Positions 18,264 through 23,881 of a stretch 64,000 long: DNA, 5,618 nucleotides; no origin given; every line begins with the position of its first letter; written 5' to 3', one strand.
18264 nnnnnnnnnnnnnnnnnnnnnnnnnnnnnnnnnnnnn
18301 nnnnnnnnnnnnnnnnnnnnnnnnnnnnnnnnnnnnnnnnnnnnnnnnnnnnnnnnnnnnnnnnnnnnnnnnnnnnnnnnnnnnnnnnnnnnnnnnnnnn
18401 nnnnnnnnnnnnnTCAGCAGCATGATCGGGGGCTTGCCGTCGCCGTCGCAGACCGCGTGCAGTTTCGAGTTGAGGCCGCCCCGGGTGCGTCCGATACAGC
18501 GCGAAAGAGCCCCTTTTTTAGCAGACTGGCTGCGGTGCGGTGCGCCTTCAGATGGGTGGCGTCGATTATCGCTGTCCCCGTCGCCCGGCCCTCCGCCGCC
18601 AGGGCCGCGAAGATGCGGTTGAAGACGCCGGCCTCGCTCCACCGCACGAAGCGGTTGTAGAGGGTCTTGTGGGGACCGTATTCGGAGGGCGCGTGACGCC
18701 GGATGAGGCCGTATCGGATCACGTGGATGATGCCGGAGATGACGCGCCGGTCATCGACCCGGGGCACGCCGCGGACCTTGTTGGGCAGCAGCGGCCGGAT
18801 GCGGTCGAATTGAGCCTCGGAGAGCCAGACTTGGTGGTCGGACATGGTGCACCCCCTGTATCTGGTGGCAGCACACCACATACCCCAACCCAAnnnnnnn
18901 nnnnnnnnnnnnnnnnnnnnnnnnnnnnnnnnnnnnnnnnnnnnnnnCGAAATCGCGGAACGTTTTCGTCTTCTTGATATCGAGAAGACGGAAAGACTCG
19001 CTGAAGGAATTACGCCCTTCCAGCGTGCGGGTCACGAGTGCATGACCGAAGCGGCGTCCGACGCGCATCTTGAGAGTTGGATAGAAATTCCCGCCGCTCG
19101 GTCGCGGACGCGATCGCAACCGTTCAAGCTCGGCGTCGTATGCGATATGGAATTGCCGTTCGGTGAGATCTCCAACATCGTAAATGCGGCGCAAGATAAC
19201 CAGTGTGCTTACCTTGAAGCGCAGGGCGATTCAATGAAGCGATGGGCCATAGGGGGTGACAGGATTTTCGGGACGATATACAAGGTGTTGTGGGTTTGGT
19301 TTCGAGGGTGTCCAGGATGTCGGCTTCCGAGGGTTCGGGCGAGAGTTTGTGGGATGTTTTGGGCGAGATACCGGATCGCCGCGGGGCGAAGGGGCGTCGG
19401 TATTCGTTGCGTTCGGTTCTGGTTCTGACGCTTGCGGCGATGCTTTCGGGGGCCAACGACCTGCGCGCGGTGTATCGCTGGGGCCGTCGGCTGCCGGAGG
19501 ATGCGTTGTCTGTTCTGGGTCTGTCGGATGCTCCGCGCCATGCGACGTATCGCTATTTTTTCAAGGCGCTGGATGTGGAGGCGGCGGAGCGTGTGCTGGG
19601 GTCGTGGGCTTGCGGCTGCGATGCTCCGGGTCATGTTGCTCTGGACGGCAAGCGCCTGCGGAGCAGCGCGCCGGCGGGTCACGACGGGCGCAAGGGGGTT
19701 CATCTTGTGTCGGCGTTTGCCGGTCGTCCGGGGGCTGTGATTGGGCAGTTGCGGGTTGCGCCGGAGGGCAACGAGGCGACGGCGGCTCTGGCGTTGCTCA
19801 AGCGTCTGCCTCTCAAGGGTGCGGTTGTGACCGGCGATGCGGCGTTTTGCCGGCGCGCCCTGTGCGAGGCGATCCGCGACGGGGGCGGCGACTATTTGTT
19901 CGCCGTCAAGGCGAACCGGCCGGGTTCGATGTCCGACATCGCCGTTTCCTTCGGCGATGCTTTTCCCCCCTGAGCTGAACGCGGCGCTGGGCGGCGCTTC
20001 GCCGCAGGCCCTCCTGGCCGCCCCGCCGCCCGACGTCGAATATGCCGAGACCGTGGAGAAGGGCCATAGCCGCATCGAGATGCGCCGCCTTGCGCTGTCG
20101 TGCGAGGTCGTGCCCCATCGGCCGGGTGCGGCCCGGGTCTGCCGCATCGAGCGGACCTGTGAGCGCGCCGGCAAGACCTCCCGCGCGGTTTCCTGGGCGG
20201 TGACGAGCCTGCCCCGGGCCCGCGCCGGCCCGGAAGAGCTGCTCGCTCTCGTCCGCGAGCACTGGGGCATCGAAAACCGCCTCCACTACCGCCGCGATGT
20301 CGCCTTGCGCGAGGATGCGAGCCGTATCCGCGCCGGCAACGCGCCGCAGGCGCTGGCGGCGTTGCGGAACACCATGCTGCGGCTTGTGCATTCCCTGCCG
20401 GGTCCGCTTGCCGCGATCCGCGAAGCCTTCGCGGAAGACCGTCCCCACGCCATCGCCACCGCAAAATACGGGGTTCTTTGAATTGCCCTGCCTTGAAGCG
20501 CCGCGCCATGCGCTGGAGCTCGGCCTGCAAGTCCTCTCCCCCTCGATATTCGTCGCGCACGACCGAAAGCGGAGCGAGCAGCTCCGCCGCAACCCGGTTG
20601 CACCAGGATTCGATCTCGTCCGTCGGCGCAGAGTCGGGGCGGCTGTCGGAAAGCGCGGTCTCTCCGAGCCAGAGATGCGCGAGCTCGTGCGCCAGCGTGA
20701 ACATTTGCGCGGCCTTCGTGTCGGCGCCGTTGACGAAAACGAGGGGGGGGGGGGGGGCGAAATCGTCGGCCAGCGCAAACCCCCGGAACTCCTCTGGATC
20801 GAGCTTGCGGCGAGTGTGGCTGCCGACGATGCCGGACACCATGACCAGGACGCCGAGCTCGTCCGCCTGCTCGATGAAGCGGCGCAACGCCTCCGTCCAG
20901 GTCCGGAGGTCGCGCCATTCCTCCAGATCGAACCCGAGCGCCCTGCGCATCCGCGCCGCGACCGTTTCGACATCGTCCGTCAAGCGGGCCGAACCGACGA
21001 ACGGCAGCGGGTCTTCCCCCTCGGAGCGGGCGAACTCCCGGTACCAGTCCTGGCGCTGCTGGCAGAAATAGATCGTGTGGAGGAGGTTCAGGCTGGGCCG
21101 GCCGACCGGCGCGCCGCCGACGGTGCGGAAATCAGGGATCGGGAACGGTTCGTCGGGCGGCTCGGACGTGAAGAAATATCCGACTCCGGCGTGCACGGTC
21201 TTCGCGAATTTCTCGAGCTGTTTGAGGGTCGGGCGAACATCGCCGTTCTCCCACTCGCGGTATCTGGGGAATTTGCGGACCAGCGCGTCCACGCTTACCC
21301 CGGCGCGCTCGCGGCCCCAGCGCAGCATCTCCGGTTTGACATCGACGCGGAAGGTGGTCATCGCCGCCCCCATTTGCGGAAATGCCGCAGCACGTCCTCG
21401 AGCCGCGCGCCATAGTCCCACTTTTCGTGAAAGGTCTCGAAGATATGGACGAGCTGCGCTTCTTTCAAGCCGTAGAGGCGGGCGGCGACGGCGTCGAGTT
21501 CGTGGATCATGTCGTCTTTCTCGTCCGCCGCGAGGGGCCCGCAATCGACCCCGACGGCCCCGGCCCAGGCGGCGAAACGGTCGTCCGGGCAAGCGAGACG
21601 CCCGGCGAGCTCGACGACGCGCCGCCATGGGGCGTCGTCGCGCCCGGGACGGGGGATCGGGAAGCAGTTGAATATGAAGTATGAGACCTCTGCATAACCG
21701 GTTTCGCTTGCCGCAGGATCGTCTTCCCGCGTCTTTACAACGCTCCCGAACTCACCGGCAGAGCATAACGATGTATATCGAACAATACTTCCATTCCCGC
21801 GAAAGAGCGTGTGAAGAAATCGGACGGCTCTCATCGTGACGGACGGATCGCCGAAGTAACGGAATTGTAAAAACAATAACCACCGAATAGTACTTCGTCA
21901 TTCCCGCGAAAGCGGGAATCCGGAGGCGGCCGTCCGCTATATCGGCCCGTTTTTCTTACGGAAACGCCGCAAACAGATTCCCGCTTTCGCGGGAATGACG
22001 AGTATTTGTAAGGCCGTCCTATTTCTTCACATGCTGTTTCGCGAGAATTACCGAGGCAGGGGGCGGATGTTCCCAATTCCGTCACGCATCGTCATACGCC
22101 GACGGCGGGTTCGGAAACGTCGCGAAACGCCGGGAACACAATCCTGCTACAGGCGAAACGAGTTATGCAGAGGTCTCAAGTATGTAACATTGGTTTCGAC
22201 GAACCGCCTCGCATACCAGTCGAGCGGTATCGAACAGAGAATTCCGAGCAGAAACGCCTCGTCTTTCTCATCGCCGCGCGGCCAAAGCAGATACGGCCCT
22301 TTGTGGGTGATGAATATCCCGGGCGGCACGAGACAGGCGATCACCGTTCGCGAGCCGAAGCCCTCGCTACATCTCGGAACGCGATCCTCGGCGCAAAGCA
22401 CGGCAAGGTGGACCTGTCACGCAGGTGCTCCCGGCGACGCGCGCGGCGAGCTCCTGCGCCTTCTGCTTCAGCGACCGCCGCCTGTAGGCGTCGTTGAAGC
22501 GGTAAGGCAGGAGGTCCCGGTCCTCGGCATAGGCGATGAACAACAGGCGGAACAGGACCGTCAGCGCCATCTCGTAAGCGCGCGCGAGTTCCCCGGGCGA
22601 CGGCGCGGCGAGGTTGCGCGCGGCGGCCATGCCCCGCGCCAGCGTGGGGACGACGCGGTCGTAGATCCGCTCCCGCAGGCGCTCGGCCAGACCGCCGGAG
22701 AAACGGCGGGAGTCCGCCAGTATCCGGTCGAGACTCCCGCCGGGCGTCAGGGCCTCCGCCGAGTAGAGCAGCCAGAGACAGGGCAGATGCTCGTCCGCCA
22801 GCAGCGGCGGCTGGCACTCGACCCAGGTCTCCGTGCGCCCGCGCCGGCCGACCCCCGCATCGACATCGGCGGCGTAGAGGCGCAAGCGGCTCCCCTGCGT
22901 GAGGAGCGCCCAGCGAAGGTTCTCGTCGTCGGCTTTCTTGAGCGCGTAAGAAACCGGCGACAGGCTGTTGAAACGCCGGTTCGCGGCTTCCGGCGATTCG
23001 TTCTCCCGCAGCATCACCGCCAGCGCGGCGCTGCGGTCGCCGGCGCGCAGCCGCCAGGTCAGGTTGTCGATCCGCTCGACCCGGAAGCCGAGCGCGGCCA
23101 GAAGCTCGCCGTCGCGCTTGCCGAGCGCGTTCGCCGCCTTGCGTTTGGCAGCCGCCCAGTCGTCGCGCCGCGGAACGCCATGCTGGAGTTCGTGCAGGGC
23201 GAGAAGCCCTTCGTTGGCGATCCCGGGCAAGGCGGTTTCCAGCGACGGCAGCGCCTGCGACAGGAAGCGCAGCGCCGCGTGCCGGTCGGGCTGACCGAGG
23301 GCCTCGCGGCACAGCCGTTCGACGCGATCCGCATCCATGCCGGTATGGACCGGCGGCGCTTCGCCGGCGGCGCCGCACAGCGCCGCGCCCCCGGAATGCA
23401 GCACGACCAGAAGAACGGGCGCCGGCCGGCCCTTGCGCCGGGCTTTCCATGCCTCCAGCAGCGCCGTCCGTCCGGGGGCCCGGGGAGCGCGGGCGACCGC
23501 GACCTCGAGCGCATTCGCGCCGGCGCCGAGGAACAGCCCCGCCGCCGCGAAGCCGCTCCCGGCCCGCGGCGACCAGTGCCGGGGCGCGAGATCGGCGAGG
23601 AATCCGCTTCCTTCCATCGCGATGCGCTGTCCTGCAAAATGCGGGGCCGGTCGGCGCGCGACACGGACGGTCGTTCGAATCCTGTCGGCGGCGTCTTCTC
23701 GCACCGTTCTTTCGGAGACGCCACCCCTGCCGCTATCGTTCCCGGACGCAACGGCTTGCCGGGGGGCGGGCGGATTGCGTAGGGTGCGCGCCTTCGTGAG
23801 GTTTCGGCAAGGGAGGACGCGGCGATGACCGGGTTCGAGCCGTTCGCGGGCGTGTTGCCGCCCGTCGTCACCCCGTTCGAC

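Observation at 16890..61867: Two inverted copies of a roughly 2-kb IS630+IS5 composite (plus a 23-bp shared flank) bracket about 41 kb of housekeeping genes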

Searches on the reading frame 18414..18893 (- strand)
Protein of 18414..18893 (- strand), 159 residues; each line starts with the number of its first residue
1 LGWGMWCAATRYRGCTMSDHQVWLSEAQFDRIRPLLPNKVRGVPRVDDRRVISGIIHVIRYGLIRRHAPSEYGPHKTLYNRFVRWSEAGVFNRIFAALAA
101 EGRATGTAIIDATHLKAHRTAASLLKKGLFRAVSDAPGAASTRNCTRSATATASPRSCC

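Call 14: search_protein_families(library=pfam, proteins=[window:18414-18893:-], max_evalue=0.01)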
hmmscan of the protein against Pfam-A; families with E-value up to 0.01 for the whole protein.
window:18414-18893:- (159 aa): 1 family
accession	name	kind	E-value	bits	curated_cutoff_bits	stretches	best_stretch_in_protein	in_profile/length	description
PF13340.11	DUF4096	-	6.9e-20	71.5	34.3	1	24-95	1-76/76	Putative transposase of IS4/5 family (DUF4096)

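Call 26: find_encoding_contigs(protein=window:18414-18845:-, flank=4000, max_places=10)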
Protein window:18414-18845:- (143 aa): no gene with exactly this product is on record in the collection.

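Call 53: search_protein_families(library=ncbifam, proteins=[window:18414-18845:-], max_evalue=0.001)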
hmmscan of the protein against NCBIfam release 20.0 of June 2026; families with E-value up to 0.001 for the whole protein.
window:18414-18845:- (143 aa): 2 families
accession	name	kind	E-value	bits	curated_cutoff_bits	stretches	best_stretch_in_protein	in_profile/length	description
NF033580.1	transpos_IS5_3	equivalog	3e-28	99.1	110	1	5-112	2-112/258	IS5 family transposase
NF033551.1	transpos_IS1182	equivalog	0.00022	20.3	270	1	33-119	74-166/488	IS1182 family transposase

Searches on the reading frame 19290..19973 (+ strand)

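Call 14: search_protein_families(library=pfam, proteins=[window:19290-19973:+], max_evalue=0.01)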
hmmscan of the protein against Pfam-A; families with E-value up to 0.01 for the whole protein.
window:19290-19973:+ (227 aa): 2 families
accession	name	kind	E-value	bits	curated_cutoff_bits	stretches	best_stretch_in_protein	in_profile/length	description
PF13808.11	DDE_Tnp_1_assoc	-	3.9e-19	68.9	32.3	1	21-107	1-88/88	DDE_Tnp_1-associated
PF01609.27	DDE_Tnp_1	-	2.9e-11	43.9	23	1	114-209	5-109/200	Transposase DDE domain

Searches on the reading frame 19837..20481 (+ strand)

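Call 14: search_protein_families(library=pfam, proteins=[window:19837-20481:+], max_evalue=0.01)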
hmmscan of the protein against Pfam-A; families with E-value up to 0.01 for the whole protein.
window:19837-20481:+ (214 aa): 1 family
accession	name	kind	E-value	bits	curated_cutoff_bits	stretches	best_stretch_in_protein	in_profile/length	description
PF01609.27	DDE_Tnp_1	-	0.0023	18.1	23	1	106-180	139-197/200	Transposase DDE domain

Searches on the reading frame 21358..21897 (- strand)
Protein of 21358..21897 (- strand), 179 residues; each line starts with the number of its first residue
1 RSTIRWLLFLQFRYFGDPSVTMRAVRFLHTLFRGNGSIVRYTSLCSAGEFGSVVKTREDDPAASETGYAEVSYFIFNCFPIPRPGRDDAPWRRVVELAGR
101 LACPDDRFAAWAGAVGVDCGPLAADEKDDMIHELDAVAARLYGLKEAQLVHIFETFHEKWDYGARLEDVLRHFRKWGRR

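Call 17: search_protein_families(library=pfam, proteins=[window:21358-21897:-], max_evalue=0.001)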
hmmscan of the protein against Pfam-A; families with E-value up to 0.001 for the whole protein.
window:21358-21897:- (179 aa): 0 families

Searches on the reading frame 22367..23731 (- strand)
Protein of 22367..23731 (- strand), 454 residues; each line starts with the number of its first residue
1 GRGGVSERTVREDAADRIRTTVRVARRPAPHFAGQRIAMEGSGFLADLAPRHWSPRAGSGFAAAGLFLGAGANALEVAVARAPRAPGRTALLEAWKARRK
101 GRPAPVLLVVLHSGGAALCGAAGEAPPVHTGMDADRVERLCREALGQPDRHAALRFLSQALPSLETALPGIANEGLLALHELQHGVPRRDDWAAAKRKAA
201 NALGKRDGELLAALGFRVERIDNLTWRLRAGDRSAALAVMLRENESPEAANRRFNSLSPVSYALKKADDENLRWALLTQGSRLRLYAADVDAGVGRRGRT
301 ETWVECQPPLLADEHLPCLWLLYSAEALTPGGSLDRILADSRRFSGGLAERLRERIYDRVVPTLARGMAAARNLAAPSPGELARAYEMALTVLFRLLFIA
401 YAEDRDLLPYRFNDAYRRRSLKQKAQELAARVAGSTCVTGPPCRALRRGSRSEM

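Call 55: search_protein_families(library=padloc, proteins=[window:22367-23731:-], max_evalue=0.001)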
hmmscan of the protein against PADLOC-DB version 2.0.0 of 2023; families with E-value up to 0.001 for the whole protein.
window:22367-23731:- (454 aa): 3 families
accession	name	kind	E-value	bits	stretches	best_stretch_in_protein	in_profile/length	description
PDLC03620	REase_MTase_IIG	-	3.6e-74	248.2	1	91-429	57-404/1378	Type IIG restriction enzyme-methyltransferase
PDLC02643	DrmMI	-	2e-08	30.6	1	256-428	147-319/1347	DrmMI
PDLC02638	DrmMI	-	2.7e-06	23.8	1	332-430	225-328/935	DrmMI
